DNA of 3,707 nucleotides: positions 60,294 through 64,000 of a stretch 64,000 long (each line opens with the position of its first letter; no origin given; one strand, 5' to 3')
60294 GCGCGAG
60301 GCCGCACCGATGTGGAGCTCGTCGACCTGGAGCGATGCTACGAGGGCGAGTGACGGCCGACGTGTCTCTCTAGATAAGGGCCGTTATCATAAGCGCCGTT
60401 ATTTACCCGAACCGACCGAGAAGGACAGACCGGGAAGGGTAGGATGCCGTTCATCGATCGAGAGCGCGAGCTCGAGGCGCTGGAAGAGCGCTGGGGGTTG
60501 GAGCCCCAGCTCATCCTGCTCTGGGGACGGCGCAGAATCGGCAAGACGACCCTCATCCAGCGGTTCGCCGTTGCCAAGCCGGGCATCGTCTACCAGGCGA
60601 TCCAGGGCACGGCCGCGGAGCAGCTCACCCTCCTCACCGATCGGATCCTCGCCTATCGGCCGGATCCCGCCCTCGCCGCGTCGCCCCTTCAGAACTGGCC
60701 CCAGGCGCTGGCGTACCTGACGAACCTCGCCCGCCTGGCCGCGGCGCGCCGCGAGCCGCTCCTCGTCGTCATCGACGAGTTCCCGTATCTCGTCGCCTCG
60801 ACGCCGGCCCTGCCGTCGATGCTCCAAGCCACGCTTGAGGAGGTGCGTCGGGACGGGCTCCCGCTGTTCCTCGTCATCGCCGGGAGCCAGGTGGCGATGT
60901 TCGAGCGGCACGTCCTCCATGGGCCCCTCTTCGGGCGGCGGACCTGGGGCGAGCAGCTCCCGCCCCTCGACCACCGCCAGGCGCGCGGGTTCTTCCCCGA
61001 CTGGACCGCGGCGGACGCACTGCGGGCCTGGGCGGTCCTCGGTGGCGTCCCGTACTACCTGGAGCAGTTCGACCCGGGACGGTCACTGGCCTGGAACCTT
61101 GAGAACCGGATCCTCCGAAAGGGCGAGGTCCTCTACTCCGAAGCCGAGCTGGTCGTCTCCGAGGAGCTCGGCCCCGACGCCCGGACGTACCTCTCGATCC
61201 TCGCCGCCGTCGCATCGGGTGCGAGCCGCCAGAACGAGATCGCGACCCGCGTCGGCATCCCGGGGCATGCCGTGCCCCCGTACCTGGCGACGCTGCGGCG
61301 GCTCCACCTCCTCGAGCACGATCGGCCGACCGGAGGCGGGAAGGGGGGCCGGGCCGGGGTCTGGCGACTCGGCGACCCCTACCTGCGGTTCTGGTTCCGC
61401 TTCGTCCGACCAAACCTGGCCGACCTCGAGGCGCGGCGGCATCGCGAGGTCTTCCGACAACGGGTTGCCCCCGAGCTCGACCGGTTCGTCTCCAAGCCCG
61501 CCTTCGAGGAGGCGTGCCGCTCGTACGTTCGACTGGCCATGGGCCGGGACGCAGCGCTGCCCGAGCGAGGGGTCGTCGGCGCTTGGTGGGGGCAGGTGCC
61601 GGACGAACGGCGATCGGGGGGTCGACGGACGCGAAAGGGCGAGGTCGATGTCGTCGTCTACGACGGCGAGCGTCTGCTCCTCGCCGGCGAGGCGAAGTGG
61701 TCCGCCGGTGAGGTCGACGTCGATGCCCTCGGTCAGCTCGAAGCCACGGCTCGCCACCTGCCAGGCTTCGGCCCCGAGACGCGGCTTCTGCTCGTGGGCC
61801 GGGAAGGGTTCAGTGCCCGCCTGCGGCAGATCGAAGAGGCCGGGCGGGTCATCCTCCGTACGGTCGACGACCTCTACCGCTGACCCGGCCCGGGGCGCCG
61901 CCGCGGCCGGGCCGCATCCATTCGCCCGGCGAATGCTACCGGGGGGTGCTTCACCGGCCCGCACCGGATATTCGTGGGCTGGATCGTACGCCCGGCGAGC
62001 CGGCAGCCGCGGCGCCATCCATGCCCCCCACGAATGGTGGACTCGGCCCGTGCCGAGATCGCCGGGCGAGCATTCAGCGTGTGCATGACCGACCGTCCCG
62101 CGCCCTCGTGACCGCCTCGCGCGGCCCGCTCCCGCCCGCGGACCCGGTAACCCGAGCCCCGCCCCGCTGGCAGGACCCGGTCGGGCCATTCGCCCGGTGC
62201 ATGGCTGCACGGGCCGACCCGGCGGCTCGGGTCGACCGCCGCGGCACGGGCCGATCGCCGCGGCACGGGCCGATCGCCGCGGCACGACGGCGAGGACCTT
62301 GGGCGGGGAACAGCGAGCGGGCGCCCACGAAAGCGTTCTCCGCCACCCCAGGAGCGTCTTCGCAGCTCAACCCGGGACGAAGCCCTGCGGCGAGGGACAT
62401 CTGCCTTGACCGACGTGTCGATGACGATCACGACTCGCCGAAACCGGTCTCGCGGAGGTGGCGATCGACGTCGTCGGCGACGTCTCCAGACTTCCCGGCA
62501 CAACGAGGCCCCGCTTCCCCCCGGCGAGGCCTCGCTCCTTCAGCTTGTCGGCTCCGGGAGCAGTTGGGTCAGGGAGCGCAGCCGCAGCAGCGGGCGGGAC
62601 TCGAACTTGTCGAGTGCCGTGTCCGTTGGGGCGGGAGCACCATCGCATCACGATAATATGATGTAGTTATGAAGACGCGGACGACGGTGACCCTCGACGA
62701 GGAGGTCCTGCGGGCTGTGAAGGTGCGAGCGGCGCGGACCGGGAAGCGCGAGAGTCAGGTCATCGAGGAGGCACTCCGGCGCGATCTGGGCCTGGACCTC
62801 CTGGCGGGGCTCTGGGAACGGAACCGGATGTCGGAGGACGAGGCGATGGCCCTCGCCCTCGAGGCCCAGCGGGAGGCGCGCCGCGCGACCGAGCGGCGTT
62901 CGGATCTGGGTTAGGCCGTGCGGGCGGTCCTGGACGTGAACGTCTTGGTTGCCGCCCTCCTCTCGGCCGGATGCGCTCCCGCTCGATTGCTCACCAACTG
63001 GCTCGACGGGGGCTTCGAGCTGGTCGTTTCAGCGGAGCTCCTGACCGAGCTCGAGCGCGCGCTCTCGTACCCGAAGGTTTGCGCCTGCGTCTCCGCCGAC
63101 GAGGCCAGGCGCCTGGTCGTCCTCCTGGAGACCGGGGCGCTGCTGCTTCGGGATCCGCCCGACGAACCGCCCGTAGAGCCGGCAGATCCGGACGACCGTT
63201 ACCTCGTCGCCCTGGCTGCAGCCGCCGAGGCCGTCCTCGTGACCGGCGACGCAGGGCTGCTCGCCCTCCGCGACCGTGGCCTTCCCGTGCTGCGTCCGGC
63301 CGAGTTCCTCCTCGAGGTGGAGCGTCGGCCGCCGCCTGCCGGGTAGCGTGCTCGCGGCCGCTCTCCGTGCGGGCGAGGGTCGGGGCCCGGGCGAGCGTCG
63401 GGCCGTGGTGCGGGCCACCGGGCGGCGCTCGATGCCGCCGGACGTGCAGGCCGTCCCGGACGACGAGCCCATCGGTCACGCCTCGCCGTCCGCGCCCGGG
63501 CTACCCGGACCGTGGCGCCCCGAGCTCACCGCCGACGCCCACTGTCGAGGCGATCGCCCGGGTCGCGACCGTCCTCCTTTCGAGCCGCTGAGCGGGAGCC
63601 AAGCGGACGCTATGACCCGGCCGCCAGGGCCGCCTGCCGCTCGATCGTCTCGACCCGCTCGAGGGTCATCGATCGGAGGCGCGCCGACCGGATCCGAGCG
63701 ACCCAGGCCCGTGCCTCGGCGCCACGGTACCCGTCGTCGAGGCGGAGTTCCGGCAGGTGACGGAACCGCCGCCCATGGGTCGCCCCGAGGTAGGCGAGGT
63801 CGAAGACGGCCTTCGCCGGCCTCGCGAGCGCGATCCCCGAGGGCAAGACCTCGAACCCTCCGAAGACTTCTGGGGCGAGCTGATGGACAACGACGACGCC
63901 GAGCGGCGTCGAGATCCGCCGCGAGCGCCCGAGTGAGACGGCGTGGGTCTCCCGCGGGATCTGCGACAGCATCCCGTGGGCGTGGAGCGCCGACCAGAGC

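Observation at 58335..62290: Two direct copies of an unclassified palindrome-rich ~326-nt repeat bracket an ATPase/nuclease cassette; gene fragments abut the copies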

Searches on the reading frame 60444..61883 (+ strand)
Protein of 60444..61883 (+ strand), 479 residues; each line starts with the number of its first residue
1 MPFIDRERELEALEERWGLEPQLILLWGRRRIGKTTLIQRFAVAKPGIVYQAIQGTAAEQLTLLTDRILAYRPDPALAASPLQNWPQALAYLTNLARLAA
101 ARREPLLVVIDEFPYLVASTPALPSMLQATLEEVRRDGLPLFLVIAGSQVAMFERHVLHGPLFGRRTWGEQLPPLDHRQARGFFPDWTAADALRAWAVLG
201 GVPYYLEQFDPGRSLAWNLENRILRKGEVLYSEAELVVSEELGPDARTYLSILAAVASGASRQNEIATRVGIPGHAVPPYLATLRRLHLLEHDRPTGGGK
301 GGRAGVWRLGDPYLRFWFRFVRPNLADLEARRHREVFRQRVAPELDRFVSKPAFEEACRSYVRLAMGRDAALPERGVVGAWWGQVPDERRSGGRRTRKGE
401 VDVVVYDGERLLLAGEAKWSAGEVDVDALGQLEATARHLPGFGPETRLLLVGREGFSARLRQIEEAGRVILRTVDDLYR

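Call 9: search_protein_families(library=pfam, proteins=[window:60444-61883:+], max_evalue=0.01)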
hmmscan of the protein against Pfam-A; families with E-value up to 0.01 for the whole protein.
window:60444-61883:+ (479 aa): 6 families
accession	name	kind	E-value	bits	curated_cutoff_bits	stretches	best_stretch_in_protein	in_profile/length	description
PF01637.24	ATPase_2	-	4.4e-18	66.4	33.2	1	3-209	1-225/225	ATPase domain predominantly from Archaea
PF03008.20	DUF234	-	2.1e-13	50.9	22.5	1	317-421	1-91/100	Archaea bacterial proteins of unknown function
PF13191.12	AAA_16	-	3.8e-07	31.2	32.6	1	3-133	2-161/167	AAA ATPase domain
PF13173.12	AAA_14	-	0.00096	19.6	27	1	22-156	3-106/129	AAA domain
PF13401.12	AAA_22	-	0.0013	19.5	27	1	21-144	5-121/130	AAA domain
PF24270.1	HTH_Cmi2_C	-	0.0013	19.4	27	1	239-293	65-121/125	Cmi2, C-terminal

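Call 11: find_encoding_contigs(protein=window:60444-61883:+, flank=10000, max_places=10)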
Protein window:60444-61883:+ (479 aa): no gene with exactly this product is on record in the collection.

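Call 21: find_homologous_proteins(query=window:60444-61883:+, max_evalue=1e-20)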
Query window:60444-61883:+ (479 aa): 1496 proteins with E <= 1e-20 among 8000 candidates; the best 120 are listed.
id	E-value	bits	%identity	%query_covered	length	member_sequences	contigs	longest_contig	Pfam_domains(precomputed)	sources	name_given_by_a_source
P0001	0.0e+0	1071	100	100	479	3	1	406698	PF03008.21,PF01637.25,PF13191.13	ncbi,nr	ncbi:MAG: ATPase AAA [Chloroflexota bacterium]|nr:MAG: ATPase AAA [Chloroflexota bacterium]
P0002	9.5e-289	976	90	100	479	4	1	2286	PF03008.21,PF01637.25,PF13191.13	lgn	-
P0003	1.4e-283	959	88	100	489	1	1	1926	PF03008.21,PF01637.25,PF13191.13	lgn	-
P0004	7.9e-270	914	84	100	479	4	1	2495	PF03008.21,PF01637.25,PF13191.13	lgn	-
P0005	2.0e-214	731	66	100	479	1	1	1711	PF03008.21,PF01637.25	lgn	-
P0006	7.7e-214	729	67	99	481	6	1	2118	PF03008.21,PF01637.25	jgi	-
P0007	6.1e-212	723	67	100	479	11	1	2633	PF03008.21,PF01637.25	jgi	-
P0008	4.5e-211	720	66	100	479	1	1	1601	PF03008.21,PF01637.25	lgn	-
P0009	4.9e-209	713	66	99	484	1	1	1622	PF03008.21,PF01637.25,PF13191.13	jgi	jgi:uncharacterized protein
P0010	6.5e-208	710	66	99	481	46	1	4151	PF03008.21,PF01637.25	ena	-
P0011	2.6e-207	708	66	100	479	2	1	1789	PF03008.21,PF01637.25,PF13191.13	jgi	jgi:AAA+ ATPase superfamily predicted ATPase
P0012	5.8e-207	707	64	100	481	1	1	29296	PF03008.21,PF01637.25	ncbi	ncbi:MAG: ATP-binding protein [Candidatus Limnocylindrales bacterium]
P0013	1.2e-205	702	66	100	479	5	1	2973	PF03008.21,PF01637.25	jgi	-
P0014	2.4e-205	701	65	100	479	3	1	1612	PF03008.21,PF01637.25,PF13191.13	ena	-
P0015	3.0e-205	701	65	100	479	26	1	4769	PF03008.21,PF01637.25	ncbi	-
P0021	2.3e-200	685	64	100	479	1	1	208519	PF03008.21,PF01637.25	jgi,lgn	jgi:hypothetical protein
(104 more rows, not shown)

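Call 22: find_encoding_contigs(protein=P0001, flank=10000, max_places=5)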
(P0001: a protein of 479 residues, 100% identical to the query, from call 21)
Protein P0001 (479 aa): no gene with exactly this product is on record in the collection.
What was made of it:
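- Tried and rejected: Exact-protein look-up failed; the contig is not in the index (calls 11, 22).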

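Call 23: find_encoding_contigs(protein=P0002, flank=10000, max_places=5)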
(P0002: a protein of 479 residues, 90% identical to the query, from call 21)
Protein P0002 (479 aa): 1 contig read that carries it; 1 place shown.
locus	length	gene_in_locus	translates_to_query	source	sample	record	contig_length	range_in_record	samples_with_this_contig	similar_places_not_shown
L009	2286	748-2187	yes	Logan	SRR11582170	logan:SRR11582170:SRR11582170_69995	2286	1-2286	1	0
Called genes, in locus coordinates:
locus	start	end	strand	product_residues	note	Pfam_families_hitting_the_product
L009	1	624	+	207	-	?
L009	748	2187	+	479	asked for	PF01637:ATPase_2, PF13191:AAA_16 (weak), PF03008:DUF234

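Call 24: find_encoding_contigs(protein=P0004, flank=10000, max_places=5)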
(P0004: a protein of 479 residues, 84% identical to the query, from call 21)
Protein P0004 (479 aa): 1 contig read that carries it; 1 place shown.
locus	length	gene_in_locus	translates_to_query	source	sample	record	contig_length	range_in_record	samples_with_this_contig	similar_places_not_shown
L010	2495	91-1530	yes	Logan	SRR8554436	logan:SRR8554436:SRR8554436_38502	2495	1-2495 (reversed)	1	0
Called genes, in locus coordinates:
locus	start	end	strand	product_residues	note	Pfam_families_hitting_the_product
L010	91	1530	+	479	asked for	PF01637:ATPase_2, PF13191:AAA_16 (weak), PF03008:DUF234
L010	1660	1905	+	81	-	PF01402:RHH_1 (weak)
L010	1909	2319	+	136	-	PF01850:PIN, PF10130:PIN_2 (weak), PF13470:PIN_3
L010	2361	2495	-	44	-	?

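Call 28: find_encoding_contigs(protein=P0021, flank=10000, max_places=3)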
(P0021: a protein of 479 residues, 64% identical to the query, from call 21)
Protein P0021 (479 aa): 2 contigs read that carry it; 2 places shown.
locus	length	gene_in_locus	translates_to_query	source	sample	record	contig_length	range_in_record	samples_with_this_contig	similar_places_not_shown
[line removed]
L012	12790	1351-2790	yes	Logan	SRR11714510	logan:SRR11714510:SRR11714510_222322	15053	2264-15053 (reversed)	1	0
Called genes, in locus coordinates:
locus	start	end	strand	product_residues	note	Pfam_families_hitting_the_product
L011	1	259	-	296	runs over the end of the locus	PF09594:GT87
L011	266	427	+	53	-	-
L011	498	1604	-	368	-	PF09594:GT87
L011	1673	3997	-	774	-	PF04932:Wzy_C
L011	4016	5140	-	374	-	PF13439:Glyco_transf_4, PF13524:Glyco_trans_1_2 (faint), PF13579:Glyco_trans_4_4 (weak), PF09314:DUF1972 (weak), PF00534:Glycos_transf_1, PF13692:Glyco_trans_1_4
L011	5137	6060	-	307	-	PF00535:Glycos_transf_2, PF10111:Glyco_tranf_2_2, PF13641:Glyco_tranf_2_3, PF13632:Glyco_trans_2_3 (weak), PF02709:Glyco_transf_7C (weak)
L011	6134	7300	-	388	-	PF13440:Polysacc_synt_3 (weak)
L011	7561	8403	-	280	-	PF02475:TRM5-TYW2_MTfase (weak), PF05050:Methyltransf_21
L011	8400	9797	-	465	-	PF13727:CoA_binding_3, PF02397:Bac_transf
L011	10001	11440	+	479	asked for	PF01637:ATPase_2, PF03008:DUF234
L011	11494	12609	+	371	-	PF04188:Mannosyl_trans2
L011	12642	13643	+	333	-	PF09594:GT87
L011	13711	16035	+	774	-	PF07690:MFS_1, PF01564:Spermine_synth (weak)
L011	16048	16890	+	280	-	PF00535:Glycos_transf_2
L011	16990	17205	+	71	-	PF09957:VapB_antitoxin (weak)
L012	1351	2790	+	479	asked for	PF01637:ATPase_2, PF03008:DUF234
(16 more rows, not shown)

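Call 29: find_encoding_contigs(protein=P0012, flank=10000, max_places=3)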
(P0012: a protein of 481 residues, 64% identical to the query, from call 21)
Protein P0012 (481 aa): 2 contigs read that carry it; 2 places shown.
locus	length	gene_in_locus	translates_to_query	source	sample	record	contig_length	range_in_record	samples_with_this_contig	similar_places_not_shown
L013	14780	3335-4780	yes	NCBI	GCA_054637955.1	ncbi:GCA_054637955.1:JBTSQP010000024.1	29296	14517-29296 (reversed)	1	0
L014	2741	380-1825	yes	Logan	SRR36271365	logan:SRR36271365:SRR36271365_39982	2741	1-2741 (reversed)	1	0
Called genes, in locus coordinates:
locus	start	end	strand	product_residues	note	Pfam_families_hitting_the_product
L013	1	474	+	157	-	?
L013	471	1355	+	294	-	PF09594:GT87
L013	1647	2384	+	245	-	-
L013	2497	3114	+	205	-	PF02482:Ribosomal_S30AE, PF16321:Ribosom_S30AE_C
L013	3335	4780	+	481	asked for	PF01637:ATPase_2, PF03008:DUF234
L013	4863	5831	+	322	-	PF01261:AP_endonuc_2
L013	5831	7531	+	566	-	-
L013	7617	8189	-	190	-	-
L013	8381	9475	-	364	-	PF03706:LPG_synthase_TM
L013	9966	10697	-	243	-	PF02811:PHP, PF13263:PHP_C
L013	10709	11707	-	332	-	PF06723:MreB_Mbl, PF25216:Volactin (faint), PF00012:HSP70, PF14450:FtsA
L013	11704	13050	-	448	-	PF00275:EPSP_synthase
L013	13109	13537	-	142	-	PF02823:ATP-synt_DE_N, PF00401:ATP-synt_DE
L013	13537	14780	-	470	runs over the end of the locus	PF02874:ATP-synt_ab_N, PF00006:ATP-synt_ab, PF22919:ATP-synt_VA_C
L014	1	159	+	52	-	?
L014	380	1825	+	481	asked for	PF01637:ATPase_2, PF03008:DUF234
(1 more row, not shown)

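Call 42: find_encoding_contigs(protein=P0003, flank=10000, max_places=5)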
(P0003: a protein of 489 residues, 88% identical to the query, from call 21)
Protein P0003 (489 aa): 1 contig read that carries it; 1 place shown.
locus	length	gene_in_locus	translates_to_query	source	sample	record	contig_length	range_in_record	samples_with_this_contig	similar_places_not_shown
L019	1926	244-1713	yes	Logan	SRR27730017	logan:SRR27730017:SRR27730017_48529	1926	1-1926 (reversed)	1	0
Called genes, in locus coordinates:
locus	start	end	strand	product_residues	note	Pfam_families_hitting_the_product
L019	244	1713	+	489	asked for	PF01637:ATPase_2, PF13191:AAA_16 (weak), PF03008:DUF234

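Call 45: search_protein_families(library=padloc, proteins=[window:60444-61883:+], max_evalue=0.01)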
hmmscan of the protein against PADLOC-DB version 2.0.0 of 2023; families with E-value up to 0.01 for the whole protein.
window:60444-61883:+ (479 aa): 4 families
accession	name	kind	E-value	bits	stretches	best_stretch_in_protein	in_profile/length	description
PDLC04984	PDC-S27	-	8.8e-32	108.6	1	3-362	4-362/474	-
PDLC04985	PDC-S27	-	1.3e-14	52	1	26-337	30-346/484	-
PDLC04790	PDC-S01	-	1.4e-06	25.3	0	246-292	223-269/422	-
PDLC04789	PDC-S01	-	0.00074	16.6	1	19-62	15-57/375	-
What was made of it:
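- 60444..61883 (+): Intact AAA+ ATPase (ATPase_2 + DUF234). Matches the PADLOC candidate defence family PDC-S27. calls 9, 21, 45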

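Call 46: search_protein_families(library=ncbifam, proteins=[window:60444-61883:+], max_evalue=0.01)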
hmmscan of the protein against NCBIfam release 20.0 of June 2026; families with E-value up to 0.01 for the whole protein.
window:60444-61883:+ (479 aa): 0 families

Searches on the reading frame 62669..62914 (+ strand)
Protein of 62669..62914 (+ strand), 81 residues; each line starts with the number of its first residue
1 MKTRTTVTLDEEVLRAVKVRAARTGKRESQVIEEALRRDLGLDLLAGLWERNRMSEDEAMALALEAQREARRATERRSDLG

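Call 9: search_protein_families(library=pfam, proteins=[window:62669-62914:+], max_evalue=0.01)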
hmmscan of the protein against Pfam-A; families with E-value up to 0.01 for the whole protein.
window:62669-62914:+ (81 aa): 5 families
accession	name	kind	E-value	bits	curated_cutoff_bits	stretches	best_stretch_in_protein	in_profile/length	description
PF01402.27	RHH_1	-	7.8e-06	26.1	20.5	1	4-39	1-36/39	Ribbon-helix-helix protein, copG family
PF19891.5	DUF6364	-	3.3e-05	24.7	27.3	1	1-51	1-39/70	Family of unknown function (DUF6364)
PF12651.13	RHH_3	-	0.0077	16.6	21.6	1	1-36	1-36/44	Ribbon-helix-helix domain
PF07764.18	Omega_Repress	-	0.0088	16.7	33.3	0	5-40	23-58/59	Omega Transcriptional Repressor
PF22513.2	FitA-like_RHH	-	0.0095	16.3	27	1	9-26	8-25/39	Antitoxin FitA-like, ribbon-helix-helix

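Call 45: search_protein_families(library=padloc, proteins=[window:62669-62914:+], max_evalue=0.01)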
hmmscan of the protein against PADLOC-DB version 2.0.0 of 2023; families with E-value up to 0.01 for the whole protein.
window:62669-62914:+ (81 aa): 0 families

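Call 46: search_protein_families(library=ncbifam, proteins=[window:62669-62914:+], max_evalue=0.01)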
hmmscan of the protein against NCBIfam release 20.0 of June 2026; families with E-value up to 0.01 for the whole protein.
window:62669-62914:+ (81 aa): 0 families

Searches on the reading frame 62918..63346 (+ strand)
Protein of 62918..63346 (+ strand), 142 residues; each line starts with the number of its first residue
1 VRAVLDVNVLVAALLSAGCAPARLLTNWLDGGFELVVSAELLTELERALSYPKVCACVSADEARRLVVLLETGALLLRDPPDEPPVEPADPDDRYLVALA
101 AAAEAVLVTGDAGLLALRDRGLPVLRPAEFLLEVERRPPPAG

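Call 9: search_protein_families(library=pfam, proteins=[window:62918-63346:+], max_evalue=0.01)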
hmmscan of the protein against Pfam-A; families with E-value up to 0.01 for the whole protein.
window:62918-63346:+ (142 aa): 3 families
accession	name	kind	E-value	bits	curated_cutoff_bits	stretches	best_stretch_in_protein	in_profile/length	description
PF13470.12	PIN_3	-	6.1e-15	56.5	27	1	2-111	1-113/115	PIN domain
PF01850.27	PIN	-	3.1e-05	25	23.6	1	4-114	2-114/120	PIN domain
PF10130.15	PIN_2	-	0.00068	20.3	22.4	0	88-115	89-116/133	PIN domain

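Call 45: search_protein_families(library=padloc, proteins=[window:62918-63346:+], max_evalue=0.01)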
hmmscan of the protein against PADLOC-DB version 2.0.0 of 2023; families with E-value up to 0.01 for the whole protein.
window:62918-63346:+ (142 aa): 0 families

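Call 46: search_protein_families(library=ncbifam, proteins=[window:62918-63346:+], max_evalue=0.01)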
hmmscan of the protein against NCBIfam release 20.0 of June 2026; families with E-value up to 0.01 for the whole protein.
window:62918-63346:+ (142 aa): 2 families
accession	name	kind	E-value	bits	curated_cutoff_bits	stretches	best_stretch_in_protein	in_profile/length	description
TIGR00305.1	TIGR00305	equivalog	7.7e-13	48.8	29.15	1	2-117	1-115/115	putative toxin-antitoxin system toxin component, PIN family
TIGR00028.1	Mtu_PIN_fam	subfamily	0.002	18.3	73.6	0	1-118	1-133/143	TA system VapC family ribonuclease toxin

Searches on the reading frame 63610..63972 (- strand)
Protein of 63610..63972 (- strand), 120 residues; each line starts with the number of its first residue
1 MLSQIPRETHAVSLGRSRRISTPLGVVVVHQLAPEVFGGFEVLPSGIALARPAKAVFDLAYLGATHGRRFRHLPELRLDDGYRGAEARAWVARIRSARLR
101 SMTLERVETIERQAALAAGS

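Call 9: search_protein_families(library=pfam, proteins=[window:63610-63972:-], max_evalue=0.01)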
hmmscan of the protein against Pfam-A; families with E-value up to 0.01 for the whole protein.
window:63610-63972:- (120 aa): 0 families

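Call 45: search_protein_families(library=padloc, proteins=[window:63610-63972:-], max_evalue=0.01)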
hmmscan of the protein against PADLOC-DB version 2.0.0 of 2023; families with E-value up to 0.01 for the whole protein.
window:63610-63972:- (120 aa): 3 families
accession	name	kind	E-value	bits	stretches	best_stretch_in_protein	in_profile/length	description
PDLC02241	AbiEi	-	9e-10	36.7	1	2-100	84-188/199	AbiEi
PDLC02272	AbiEi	-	0.006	14.4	1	7-80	92-163/200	AbiEi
PDLC02232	AbiEi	-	0.0063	14.4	1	2-59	98-159/177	AbiEi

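Call 46: search_protein_families(library=ncbifam, proteins=[window:63610-63972:-], max_evalue=0.01)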
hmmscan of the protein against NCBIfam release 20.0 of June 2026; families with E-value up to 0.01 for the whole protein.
window:63610-63972:- (120 aa): 0 families
